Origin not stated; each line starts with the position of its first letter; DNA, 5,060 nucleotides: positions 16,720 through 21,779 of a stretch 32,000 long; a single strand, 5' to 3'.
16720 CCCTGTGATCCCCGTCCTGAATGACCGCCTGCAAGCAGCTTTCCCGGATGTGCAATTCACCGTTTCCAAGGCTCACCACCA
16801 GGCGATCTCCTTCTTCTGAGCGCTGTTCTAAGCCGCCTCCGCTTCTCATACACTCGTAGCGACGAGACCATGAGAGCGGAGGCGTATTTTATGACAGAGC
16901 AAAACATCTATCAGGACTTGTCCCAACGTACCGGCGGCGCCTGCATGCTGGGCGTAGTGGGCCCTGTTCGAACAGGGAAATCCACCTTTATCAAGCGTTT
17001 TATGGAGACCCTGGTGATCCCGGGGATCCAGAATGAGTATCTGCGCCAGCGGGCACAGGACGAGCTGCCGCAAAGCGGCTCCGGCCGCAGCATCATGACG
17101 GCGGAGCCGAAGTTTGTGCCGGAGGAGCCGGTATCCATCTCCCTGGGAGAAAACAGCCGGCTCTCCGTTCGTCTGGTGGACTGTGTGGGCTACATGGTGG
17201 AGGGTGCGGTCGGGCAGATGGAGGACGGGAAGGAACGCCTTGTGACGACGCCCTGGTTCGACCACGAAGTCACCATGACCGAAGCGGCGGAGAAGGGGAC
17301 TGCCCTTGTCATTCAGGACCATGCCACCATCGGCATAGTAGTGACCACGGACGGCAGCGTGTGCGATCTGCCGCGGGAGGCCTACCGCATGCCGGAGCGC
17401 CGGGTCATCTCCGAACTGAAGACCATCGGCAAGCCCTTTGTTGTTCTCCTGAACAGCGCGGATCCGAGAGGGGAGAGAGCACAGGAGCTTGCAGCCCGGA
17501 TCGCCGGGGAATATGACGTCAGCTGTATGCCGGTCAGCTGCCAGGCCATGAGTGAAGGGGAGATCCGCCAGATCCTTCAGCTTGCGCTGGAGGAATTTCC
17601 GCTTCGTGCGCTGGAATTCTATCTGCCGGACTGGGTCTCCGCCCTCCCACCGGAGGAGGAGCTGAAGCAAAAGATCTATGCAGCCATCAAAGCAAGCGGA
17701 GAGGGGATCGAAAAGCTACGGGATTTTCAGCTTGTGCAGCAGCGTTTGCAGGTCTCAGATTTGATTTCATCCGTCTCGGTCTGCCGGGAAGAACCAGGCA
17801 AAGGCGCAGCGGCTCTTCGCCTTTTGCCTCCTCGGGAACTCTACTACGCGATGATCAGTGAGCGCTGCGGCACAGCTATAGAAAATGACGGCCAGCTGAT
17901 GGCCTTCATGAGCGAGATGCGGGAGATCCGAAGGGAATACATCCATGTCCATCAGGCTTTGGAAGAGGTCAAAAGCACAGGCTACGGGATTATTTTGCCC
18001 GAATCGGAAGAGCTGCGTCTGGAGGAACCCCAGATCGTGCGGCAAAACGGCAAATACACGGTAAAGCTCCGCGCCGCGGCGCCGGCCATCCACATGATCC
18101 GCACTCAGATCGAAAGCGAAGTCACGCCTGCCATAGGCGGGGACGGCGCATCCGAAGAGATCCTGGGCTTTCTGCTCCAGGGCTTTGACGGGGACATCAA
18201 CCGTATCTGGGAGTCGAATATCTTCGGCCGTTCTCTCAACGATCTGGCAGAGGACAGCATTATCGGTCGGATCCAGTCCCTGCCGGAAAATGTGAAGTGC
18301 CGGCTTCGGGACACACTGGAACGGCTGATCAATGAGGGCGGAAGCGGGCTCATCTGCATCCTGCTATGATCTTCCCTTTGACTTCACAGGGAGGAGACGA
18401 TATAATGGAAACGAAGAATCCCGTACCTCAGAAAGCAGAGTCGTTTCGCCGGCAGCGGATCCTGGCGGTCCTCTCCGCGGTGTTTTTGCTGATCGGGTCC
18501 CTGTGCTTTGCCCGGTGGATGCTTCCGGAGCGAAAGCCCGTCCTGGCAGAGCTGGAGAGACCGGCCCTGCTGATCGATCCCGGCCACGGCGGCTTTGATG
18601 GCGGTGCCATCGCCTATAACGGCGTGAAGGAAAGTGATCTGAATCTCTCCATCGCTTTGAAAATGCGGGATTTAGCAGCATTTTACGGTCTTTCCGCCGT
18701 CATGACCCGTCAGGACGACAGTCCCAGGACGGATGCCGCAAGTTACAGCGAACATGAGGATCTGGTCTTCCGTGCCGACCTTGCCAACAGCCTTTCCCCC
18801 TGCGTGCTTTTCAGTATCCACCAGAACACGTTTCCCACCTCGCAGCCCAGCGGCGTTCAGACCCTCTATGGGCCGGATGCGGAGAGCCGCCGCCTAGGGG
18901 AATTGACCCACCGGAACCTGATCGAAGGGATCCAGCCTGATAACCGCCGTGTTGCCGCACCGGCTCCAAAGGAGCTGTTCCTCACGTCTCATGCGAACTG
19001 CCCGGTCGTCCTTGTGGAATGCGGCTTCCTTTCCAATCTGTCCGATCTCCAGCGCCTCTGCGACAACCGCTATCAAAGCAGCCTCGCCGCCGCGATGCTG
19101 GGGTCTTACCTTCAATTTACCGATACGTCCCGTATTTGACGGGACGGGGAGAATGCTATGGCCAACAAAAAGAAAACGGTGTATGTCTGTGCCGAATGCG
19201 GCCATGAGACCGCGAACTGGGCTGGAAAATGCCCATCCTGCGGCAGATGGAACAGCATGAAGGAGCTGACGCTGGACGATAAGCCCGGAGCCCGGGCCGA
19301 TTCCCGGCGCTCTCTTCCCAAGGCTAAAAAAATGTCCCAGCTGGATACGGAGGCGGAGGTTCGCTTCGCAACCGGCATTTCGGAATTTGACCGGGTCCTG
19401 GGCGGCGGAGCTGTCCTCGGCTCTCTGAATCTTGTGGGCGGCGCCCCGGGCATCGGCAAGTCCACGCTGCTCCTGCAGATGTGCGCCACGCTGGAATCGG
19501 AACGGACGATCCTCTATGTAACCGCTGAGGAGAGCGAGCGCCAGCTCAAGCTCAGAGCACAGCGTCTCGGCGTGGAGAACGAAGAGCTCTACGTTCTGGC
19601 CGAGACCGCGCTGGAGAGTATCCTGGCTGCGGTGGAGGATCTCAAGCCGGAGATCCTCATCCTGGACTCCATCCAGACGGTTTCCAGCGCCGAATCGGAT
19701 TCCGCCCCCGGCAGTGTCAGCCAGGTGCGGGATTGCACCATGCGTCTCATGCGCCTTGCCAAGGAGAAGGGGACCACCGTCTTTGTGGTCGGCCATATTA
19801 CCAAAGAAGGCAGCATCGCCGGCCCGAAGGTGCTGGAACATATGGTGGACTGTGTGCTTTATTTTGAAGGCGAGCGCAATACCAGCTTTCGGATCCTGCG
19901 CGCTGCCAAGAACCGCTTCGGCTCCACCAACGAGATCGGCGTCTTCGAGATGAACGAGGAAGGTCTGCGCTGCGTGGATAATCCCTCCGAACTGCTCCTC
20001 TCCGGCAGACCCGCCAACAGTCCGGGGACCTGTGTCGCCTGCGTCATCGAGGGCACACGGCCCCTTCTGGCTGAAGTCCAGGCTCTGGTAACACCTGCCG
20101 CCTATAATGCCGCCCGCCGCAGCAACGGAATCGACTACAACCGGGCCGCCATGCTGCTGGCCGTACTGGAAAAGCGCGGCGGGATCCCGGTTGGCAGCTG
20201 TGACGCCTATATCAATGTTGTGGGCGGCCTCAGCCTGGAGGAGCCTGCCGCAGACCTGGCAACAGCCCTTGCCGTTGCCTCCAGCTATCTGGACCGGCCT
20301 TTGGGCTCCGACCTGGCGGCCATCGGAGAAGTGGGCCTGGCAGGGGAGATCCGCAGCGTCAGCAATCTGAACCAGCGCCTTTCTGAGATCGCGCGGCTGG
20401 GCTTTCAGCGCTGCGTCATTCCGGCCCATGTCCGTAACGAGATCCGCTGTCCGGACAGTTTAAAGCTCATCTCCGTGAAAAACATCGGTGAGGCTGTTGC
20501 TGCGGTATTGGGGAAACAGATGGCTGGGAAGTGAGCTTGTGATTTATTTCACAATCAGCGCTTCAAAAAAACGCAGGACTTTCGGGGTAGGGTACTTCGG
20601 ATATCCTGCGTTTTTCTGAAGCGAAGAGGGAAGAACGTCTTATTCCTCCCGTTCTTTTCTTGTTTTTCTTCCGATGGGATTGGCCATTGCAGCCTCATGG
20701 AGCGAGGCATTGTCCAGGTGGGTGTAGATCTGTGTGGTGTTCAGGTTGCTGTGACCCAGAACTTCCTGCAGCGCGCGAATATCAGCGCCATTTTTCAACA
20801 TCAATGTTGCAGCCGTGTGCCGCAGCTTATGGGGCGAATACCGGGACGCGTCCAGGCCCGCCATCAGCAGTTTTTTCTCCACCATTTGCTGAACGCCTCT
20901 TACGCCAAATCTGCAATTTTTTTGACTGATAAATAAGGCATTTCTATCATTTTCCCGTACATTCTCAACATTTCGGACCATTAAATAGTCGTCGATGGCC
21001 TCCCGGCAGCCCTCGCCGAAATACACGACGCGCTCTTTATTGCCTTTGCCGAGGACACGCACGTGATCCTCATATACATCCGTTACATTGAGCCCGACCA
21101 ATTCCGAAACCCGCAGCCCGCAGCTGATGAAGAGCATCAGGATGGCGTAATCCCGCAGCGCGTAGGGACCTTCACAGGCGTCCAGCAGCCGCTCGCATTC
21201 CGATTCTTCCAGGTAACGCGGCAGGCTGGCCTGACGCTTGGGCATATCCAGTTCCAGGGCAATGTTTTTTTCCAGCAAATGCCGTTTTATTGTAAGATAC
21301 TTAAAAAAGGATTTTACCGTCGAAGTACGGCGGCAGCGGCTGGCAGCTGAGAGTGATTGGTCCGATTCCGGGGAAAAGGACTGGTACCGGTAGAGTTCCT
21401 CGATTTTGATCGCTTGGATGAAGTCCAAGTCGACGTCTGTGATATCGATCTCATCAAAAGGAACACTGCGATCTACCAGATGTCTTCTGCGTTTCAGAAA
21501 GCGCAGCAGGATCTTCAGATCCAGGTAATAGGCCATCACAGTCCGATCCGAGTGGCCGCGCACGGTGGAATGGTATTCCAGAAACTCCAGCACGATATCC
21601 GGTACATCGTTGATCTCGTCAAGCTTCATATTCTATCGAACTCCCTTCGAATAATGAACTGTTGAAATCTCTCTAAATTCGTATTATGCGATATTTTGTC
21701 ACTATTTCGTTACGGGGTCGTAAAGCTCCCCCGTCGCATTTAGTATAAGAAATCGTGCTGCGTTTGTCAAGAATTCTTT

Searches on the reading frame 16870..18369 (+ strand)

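Call 83: search_protein_families(library=pfam, proteins=[window:16870-18369:+], max_evalue=0.00001)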
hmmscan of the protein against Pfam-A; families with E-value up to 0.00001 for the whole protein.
window:16870-18369:+ (499 aa): 3 families
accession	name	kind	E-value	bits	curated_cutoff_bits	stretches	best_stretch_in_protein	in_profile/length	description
PF09547.16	SpoIVA_ATPase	-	6.3e-106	353.5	26.6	1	8-244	1-237/237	Stage IV sporulation protein A, ATPase domain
PF20438.3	SpoIVA_middle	-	9.3e-56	189.2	25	1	246-423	2-179/179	Stage IV sporulation protein A, middle domain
PF20439.3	SpoIVA_C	-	3.1e-23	82.1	25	1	427-499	4-76/76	Sporulation stage IV protein A, C-terminal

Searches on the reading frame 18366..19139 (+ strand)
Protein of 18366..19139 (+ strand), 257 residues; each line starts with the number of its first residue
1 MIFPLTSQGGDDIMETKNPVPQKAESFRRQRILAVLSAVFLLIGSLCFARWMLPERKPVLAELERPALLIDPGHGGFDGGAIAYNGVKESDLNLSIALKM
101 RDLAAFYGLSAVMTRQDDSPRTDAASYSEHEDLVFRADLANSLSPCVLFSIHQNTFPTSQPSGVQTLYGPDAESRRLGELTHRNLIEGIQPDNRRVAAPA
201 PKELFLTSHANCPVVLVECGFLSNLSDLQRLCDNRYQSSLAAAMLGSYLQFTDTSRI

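Call 83: search_protein_families(library=pfam, proteins=[window:18366-19139:+], max_evalue=0.00001)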
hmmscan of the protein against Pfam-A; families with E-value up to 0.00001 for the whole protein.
window:18366-19139:+ (257 aa): 1 family
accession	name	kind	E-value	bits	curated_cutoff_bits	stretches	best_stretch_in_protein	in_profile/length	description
PF01520.23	Amidase_3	-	5e-34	118.3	27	1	69-244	2-168/174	N-acetylmuramoyl-L-alanine amidase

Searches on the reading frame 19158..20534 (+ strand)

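Call 83: search_protein_families(library=pfam, proteins=[window:19158-20534:+], max_evalue=0.00001)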
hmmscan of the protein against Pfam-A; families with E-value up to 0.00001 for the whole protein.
window:19158-20534:+ (458 aa): 5 families
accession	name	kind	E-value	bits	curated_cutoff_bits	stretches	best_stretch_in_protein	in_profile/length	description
PF06745.19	ATPase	-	3.6e-20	72.8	26.6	2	71-144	2-77/231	KaiC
PF13481.12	AAA_25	-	1.6e-15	57.7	27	1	71-218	16-194/195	AAA domain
PF18073.7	Zn_ribbon_LapB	-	1.5e-11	44.2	25.7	1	9-36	1-28/28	Rubredoxin metal binding domain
PF03796.21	DnaB_C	-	4.7e-07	29.9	27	1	71-176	3-113/255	DnaB-like helicase C terminal domain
PF13541.12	ChlI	-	4.8e-06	26.9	27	0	358-423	54-119/121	Subunit ChlI of Mg-chelatase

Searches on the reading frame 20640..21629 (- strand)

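Call 83: search_protein_families(library=pfam, proteins=[window:20640-21629:-], max_evalue=0.00001)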
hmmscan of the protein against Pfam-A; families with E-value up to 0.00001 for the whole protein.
window:20640-21629:- (329 aa): 2 families
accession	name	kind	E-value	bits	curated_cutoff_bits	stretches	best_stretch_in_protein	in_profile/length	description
PF00589.27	Phage_integrase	-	3.4e-42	144.6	27.1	1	139-307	2-170/172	Phage integrase family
PF02899.23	Phage_int_SAM_1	-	1.6e-06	28.7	22.3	0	15-113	3-80/83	Phage integrase, N-terminal SAM-like domain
